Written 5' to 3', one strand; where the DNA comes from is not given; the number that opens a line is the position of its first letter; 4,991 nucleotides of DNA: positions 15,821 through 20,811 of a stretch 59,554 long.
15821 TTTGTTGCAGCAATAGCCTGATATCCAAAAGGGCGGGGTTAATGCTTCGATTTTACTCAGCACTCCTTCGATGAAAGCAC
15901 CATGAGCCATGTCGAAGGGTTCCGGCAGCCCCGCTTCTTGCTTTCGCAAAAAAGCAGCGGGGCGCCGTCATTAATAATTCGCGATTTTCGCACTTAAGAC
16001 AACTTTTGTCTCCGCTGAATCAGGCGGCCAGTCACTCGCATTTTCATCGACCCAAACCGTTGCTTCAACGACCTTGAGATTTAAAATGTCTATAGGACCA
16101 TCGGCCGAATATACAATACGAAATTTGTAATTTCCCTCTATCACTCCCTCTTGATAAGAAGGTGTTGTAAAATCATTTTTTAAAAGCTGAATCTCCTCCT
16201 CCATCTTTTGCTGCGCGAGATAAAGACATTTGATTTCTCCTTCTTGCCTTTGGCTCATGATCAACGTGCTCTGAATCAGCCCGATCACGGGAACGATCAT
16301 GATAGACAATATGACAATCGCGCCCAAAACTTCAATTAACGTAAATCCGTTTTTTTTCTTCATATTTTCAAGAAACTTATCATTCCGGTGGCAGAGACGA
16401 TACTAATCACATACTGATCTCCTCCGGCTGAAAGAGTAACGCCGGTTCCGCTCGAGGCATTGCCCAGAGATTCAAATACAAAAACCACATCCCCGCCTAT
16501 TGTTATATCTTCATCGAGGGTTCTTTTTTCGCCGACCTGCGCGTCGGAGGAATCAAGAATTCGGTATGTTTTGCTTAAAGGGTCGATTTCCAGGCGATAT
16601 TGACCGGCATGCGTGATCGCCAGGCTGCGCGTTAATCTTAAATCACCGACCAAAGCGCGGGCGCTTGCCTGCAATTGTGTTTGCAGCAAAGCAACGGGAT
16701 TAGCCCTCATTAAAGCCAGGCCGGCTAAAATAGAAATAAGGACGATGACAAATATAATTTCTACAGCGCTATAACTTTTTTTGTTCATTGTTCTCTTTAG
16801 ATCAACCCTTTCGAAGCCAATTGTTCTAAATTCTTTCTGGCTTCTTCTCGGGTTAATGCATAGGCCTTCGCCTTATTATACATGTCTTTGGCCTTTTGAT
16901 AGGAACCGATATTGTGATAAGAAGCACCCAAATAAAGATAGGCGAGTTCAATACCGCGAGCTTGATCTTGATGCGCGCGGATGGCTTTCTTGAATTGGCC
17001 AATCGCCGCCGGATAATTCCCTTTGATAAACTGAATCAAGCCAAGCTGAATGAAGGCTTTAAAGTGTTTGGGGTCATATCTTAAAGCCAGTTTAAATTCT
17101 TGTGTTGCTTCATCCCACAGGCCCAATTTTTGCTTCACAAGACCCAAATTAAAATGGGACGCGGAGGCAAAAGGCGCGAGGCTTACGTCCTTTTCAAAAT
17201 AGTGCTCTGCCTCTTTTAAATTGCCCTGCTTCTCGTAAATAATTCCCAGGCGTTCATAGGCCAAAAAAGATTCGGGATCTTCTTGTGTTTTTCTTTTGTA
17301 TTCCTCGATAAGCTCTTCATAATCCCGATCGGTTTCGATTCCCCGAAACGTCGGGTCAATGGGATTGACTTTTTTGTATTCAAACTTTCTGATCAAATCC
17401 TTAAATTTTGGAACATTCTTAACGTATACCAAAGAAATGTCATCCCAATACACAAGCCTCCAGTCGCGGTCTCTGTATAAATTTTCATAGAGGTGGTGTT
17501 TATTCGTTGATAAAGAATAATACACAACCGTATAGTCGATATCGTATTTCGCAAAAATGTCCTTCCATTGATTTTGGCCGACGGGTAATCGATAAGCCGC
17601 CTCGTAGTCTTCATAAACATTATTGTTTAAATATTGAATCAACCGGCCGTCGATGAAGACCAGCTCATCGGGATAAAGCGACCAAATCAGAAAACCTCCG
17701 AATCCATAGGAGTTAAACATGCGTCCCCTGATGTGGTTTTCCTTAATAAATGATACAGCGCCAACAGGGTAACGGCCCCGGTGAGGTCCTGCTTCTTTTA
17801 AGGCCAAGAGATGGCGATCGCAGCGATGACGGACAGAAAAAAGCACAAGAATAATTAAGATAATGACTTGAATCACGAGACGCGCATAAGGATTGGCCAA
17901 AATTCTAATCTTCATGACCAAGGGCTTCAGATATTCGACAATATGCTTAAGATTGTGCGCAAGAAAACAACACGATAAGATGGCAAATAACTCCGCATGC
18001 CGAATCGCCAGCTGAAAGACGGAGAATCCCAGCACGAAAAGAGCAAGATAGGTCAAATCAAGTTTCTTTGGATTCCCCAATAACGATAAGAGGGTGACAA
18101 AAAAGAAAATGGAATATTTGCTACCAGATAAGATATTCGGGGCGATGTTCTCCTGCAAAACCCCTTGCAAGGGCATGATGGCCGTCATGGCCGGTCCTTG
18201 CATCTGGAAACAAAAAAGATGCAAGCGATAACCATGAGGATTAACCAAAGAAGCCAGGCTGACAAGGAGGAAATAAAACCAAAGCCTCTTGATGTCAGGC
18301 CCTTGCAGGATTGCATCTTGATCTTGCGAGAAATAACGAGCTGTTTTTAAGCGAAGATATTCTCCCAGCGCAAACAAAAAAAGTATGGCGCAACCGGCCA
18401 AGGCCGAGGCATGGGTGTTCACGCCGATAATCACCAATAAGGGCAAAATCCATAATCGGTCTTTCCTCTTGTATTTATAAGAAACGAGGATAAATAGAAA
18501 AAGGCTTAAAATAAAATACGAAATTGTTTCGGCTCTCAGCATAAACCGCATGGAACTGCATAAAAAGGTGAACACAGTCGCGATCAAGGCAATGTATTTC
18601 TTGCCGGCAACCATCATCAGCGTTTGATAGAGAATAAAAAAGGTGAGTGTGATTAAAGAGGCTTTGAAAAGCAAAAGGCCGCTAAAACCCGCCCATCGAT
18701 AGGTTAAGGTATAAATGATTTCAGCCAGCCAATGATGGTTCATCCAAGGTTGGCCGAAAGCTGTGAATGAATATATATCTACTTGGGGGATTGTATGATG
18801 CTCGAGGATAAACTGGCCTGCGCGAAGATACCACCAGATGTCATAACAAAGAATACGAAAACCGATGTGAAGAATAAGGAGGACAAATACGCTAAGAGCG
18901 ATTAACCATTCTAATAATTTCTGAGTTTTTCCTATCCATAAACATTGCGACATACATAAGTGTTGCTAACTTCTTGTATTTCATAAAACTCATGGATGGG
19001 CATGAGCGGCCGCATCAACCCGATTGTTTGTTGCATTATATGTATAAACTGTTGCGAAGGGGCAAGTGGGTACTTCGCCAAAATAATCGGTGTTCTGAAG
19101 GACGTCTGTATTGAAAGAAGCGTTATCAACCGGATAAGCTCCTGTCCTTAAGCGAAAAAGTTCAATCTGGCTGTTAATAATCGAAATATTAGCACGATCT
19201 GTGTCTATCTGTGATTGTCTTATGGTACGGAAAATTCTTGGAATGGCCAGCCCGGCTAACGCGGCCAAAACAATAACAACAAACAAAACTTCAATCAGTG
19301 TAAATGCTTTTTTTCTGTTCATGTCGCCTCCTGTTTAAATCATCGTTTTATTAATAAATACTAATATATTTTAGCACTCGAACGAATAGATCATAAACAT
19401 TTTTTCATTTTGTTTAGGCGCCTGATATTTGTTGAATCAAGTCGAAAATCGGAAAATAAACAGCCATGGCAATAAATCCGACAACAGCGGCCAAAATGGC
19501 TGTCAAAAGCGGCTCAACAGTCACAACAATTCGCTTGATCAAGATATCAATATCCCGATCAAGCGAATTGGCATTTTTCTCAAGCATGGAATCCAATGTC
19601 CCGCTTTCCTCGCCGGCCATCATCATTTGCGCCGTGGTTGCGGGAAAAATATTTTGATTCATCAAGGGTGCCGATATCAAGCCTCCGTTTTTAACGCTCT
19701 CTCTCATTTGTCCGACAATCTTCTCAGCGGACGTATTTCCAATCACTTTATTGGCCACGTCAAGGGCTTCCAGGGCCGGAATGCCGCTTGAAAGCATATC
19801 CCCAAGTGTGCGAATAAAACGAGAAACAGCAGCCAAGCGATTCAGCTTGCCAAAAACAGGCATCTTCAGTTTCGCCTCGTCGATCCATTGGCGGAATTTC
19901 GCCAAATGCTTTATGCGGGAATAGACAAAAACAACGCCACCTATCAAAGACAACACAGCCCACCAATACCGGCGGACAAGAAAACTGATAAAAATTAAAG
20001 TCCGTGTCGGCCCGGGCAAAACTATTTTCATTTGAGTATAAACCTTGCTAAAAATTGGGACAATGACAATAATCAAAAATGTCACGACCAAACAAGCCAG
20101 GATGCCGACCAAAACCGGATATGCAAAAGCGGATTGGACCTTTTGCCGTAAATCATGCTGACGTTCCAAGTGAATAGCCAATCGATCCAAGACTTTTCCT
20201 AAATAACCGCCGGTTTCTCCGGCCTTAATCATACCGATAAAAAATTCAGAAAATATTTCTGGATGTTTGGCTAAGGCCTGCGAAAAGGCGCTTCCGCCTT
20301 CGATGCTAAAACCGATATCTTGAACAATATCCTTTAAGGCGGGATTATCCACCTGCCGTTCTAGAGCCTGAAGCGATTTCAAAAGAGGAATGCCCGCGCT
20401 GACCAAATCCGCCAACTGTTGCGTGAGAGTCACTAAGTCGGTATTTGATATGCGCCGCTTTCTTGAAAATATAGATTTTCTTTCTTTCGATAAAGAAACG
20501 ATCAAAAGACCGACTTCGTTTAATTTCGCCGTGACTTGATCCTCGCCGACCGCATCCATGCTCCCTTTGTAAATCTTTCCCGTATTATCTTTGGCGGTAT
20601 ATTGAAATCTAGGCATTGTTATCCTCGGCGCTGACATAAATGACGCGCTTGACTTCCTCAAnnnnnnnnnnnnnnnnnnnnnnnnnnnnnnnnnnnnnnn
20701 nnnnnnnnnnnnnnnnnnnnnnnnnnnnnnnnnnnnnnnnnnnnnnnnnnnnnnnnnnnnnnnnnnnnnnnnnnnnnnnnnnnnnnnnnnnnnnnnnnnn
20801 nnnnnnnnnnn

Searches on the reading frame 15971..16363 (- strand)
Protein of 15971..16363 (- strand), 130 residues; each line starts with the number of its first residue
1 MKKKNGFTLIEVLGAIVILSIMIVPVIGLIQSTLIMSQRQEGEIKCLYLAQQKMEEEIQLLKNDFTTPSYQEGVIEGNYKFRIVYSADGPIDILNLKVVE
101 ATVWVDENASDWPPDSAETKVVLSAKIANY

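Call 5: search_protein_families(library=pfam, proteins=[window:15971-16363:-], max_evalue=0.01)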
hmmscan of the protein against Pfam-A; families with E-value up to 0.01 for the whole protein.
window:15971-16363:- (130 aa): 1 family
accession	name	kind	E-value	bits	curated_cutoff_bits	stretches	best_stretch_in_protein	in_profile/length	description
PF07963.17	N_methyl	-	1.4e-08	34.4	21.2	1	1-26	1-26/27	Prokaryotic N-terminal methylation motif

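Call 6: search_protein_families(library=ncbifam, proteins=[window:15971-16363:-], max_evalue=0.01)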
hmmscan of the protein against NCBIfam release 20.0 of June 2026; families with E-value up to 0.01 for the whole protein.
window:15971-16363:- (130 aa): 10 families
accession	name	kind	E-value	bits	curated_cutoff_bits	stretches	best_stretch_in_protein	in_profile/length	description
NF041013.1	T4P_ComGE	equivalog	1.2e-07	31.7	49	1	2-60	1-59/83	competence type IV pilus minor pilin ComGE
NF041002.1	pilin_ComGF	equivalog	2.5e-05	24.5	80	1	5-62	2-60/139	competence type IV pilus minor pilin ComGF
TIGR02532.1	IV_pilin_GFxxxE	domain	3.9e-05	23.3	16.3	1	5-23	2-20/24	prepilin-type N-terminal cleavage/methylation domain-containing protein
TIGR01707.1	gspI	equivalog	5e-05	23.7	44.35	1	6-61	1-55/101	type II secretion system minor pseudopilin GspI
TIGR02523.1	type_IV_pilV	equivalog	0.00011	22.7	52.2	1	5-55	2-52/139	type IV pilus modification protein PilV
NF038304.1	EPS_HpsC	equivalog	0.00015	21.5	200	1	2-41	18-56/318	hormogonium polysaccharide secretion pseudopilin HpsC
NF038303.1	EPS_HpsB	equivalog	0.0023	17.9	150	1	4-41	2-42/211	hormogonium polysaccharide secretion pseudopilin HpsB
TIGR01710.1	typeII_sec_gspG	equivalog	0.0028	17.7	88.85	1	6-74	2-66/134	type II secretion system major pseudopilin GspG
NF006453.0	PRK08808.1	equivalog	0.0031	16.6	295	1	2-41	4-43/211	type II secretion system protein J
NF007800.0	PRK10506.1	equivalog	0.0052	16.6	158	0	1-24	5-28/163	prepilin peptidase-dependent protein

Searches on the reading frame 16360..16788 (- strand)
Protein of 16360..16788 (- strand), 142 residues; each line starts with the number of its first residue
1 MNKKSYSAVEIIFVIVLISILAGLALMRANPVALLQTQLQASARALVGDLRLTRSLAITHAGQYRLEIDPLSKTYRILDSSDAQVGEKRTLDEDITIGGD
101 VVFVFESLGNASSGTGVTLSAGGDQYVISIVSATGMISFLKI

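Call 5: search_protein_families(library=pfam, proteins=[window:16360-16788:-], max_evalue=0.01)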
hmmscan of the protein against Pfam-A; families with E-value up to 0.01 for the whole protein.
window:16360-16788:- (142 aa): 1 family
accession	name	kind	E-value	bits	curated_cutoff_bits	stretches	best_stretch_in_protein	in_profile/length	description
PF12019.13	GspH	-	5.9e-05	24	21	1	43-131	2-105/108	Type II transport protein GspH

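Call 6: search_protein_families(library=ncbifam, proteins=[window:16360-16788:-], max_evalue=0.01)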
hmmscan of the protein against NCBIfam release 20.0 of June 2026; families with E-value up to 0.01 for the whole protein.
window:16360-16788:- (142 aa): 4 families
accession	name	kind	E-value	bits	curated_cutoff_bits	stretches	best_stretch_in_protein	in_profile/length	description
NF047827.1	T3SSXpsH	equivalog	1.3e-07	31.5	160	1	6-135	3-135/145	type II secretion system protein XpsH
NF040982.1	ComGD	equivalog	2.3e-06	28.1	70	1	5-126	3-125/139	competence type IV pilus minor pilin ComGD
TIGR01708.2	typeII_sec_gspH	equivalog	1.6e-05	24.9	80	1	9-83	7-78/169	type II secretion system minor pseudopilin GspH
TIGR02596.1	TIGR02596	subfamily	5.6e-05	23.3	70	1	9-60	4-54/196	Verru_Chthon cassette protein D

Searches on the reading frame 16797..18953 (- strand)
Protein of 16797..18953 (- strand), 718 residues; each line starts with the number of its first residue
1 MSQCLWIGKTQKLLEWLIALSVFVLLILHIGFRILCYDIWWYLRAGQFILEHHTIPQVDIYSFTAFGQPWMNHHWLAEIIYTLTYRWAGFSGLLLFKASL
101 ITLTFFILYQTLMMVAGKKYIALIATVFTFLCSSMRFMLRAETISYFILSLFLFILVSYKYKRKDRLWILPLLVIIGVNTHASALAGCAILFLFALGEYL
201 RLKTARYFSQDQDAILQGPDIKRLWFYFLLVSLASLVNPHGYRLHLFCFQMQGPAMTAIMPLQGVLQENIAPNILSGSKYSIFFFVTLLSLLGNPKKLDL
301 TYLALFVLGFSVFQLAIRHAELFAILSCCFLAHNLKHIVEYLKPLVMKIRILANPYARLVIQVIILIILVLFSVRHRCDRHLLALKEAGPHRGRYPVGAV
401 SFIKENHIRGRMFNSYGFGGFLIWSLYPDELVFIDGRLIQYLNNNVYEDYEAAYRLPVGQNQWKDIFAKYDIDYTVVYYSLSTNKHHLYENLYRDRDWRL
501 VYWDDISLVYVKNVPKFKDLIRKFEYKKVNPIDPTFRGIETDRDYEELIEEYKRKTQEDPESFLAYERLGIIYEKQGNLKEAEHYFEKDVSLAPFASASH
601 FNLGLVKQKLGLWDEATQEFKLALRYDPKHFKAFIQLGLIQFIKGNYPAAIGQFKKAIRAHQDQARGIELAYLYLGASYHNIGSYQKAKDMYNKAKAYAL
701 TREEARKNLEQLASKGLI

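Call 5: search_protein_families(library=pfam, proteins=[window:16797-18953:-], max_evalue=0.01)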
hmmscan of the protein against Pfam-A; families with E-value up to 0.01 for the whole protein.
window:16797-18953:- (718 aa): 16 families
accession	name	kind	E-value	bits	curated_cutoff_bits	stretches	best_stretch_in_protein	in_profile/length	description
PF07719.23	TPR_2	-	9.1e-18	63.3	27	2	564-594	2-32/34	Tetratricopeptide repeat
PF00515.34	TPR_1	-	2.8e-17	62.2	27.8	1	565-588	3-26/34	Tetratricopeptide repeat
PF13424.12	TPR_12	-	1.7e-12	47.7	30.1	2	598-661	5-75/77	Tetratricopeptide repeat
PF13431.12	TPR_17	-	3.7e-12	45.9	24.4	0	558-583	8-33/34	Tetratricopeptide repeat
PF13181.12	TPR_8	-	1.5e-11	43.9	25.7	1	565-594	3-32/34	Tetratricopeptide repeat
PF13432.12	TPR_16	-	7e-11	42.8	32.7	1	602-664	2-64/65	Tetratricopeptide repeat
PF13414.12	TPR_11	-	2.8e-09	36.9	26.8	0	544-577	9-42/42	TPR repeat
PF14559.12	TPR_19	-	1.7e-06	28.7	25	0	613-666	7-60/68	Tetratricopeptide repeat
PF13428.12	TPR_14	-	3.7e-05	24.4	23.5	0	671-700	3-33/44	Tetratricopeptide repeat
PF13374.12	TPR_10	-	4e-05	23.9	27.5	0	565-590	4-29/42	Tetratricopeptide repeat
PF25063.1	ARM_TT21_C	-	7.4e-05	23.1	35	0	553-589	119-155/209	Tetratricopeptide repeat protein 21 C-terminal ARM domain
PF13371.12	TPR_9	-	0.00014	22.2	35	0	543-594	9-60/73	Tetratricopeptide repeat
PF13176.12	TPR_7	-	0.00028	21.2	27.9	0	565-592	1-28/36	Tetratricopeptide repeat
PF13174.12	TPR_6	-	0.00096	20.1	26.3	0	671-695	2-26/33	Tetratricopeptide repeat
PF25064.1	ARM_TT21_5th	-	0.002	18.8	27.8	0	543-623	15-98/117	TT21 fifth ARM repeats domain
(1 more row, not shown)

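Call 6: search_protein_families(library=ncbifam, proteins=[window:16797-18953:-], max_evalue=0.01)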
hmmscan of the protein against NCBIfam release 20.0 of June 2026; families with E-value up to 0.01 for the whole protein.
window:16797-18953:- (718 aa): 20 families
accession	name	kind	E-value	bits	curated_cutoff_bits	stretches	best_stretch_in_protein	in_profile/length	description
NF040959.1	MamA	equivalog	1.1e-12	47.8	200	2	543-622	119-198/204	magnetosome protein MamA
TIGR02917.1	PEP_TPR_lipo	equivalog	3.9e-12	44.9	312.2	1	553-701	455-599/899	XrtA/PEP-CTERM system TPR-repeat protein PrsT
TIGR02521.1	type_IV_pilW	equivalog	2.7e-11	43.4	154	1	553-694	55-194/234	type IV pilus biogenesis/stability protein PilW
NF047507.1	TPR_BatC_Lepto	exception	5.5e-09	35.8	175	2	641-714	68-141/214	TPR repeat-containing protein BatC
NF033762.1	social_mot_Tgl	equivalog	8.3e-09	35.1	225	2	546-620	153-227/252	social motility TPR repeat lipoprotein Tgl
TIGR02552.1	LcrH_SycD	equivalog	2.7e-08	33.6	104.8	1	575-665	30-120/136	SycD/LcrH family type III secretion system chaperone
NF033758.1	gliding_GltE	equivalog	4.4e-08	32.5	225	1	600-696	225-317/411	adventurous gliding motility TPR repeat lipoprotein GltE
NF033920.0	C39_PA2778_fam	equivalog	1.6e-07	31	150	1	544-627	171-254/255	PA2778 family cysteine peptidase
TIGR00990.1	3a0801s09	subfamily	5.9e-07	28.5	757.25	1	550-696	318-460/615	mitochondrial import receptor subunit TOM70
NF008391.2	PRK11189.1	equivalog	3.1e-06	26.9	250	1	600-663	68-131/297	lipoprotein NlpI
NF047371.1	FlcA_CTERM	equivalog_domain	2.4e-05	23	300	1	544-703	414-541/646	periplasmic flagellar collar protein FlcA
TIGR00540.1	TPR_hemY_coli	hypoth_equivalog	3.3e-05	22.8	142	0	544-621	310-383/385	heme biosynthesis-associated TPR protein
NF053520.1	HK_Porph_FimS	equivalog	6.8e-05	21.3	600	1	632-696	125-191/618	sensor histidine kinase FimS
NF002725.1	PRK02603.1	equivalog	0.00011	22.2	143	0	541-613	47-122/173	photosystem I assembly protein Ycf3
TIGR02795.1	tol_pal_ybgF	equivalog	0.00032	21.3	90.1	0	637-694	45-101/119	tol-pal system protein YbgF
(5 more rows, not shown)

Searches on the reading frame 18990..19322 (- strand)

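Call 5: search_protein_families(library=pfam, proteins=[window:18990-19322:-], max_evalue=0.01)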
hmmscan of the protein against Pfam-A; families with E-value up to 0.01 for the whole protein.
window:18990-19322:- (110 aa): 2 families
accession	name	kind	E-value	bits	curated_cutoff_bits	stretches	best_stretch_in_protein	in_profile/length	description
PF07963.17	N_methyl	-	4.3e-06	26.5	21.2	1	1-26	1-26/27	Prokaryotic N-terminal methylation motif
PF08334.16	T2SSG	-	0.00012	22.5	21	1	30-99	2-80/108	Type II secretion system (T2SS), protein G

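Call 6: search_protein_families(library=ncbifam, proteins=[window:18990-19322:-], max_evalue=0.01)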
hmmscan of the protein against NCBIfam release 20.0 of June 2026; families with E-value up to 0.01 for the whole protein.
window:18990-19322:- (110 aa): 9 families
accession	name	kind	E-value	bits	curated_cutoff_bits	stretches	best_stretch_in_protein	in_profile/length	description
TIGR01710.1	typeII_sec_gspG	equivalog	4.9e-13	49.3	88.85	1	5-97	1-103/134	type II secretion system major pseudopilin GspG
NF040999.1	pilin_ComGC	equivalog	1.8e-09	37.7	75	1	4-66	1-63/84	competence type IV pilus major pilin ComGC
NF007862.0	PRK10574.1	equivalog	2.5e-05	24.4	138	1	1-69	1-69/145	prepilin peptidase-dependent pilin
NF041013.1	T4P_ComGE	equivalog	3.4e-05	23.8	49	1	3-50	2-50/83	competence type IV pilus minor pilin ComGE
TIGR02532.1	IV_pilin_GFxxxE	domain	8.2e-05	22.3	16.3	1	5-27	2-24/24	prepilin-type N-terminal cleavage/methylation domain-containing protein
NF041775.1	typeIV_PilA_Myxo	equivalog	0.00093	19.2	400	1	3-46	9-52/214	type IV pilin protein PilA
NF040982.1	ComGD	equivalog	0.0017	18.8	70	1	4-36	1-33/139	competence type IV pilus minor pilin ComGD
TIGR02596.1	TIGR02596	subfamily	0.0033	17.5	70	1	7-41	1-35/196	Verru_Chthon cassette protein D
NF041002.1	pilin_ComGF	equivalog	0.0049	17.1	80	1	4-38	1-34/139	competence type IV pilus minor pilin ComGF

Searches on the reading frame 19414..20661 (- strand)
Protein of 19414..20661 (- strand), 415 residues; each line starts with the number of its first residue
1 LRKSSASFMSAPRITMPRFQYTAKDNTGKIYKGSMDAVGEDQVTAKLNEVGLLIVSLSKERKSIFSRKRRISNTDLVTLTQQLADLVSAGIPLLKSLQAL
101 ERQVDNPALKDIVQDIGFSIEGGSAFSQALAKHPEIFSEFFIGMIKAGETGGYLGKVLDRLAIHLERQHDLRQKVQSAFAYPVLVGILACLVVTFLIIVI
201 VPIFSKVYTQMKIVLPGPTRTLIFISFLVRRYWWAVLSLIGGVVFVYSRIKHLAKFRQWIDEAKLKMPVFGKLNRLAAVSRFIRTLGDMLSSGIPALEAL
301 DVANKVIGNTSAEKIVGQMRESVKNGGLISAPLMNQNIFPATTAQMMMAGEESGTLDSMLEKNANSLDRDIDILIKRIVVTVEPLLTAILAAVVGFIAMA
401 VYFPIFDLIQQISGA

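Call 7: search_protein_families(library=pfam, proteins=[window:19414-20661:-], max_evalue=0.001)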
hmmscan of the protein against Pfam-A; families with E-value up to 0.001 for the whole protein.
window:19414-20661:- (415 aa): 1 family
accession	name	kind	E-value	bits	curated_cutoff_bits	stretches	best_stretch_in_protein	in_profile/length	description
PF00482.28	T2SSF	-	2.1e-56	189.7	25.2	2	80-202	2-125/125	Type II secretion system (T2SS), protein F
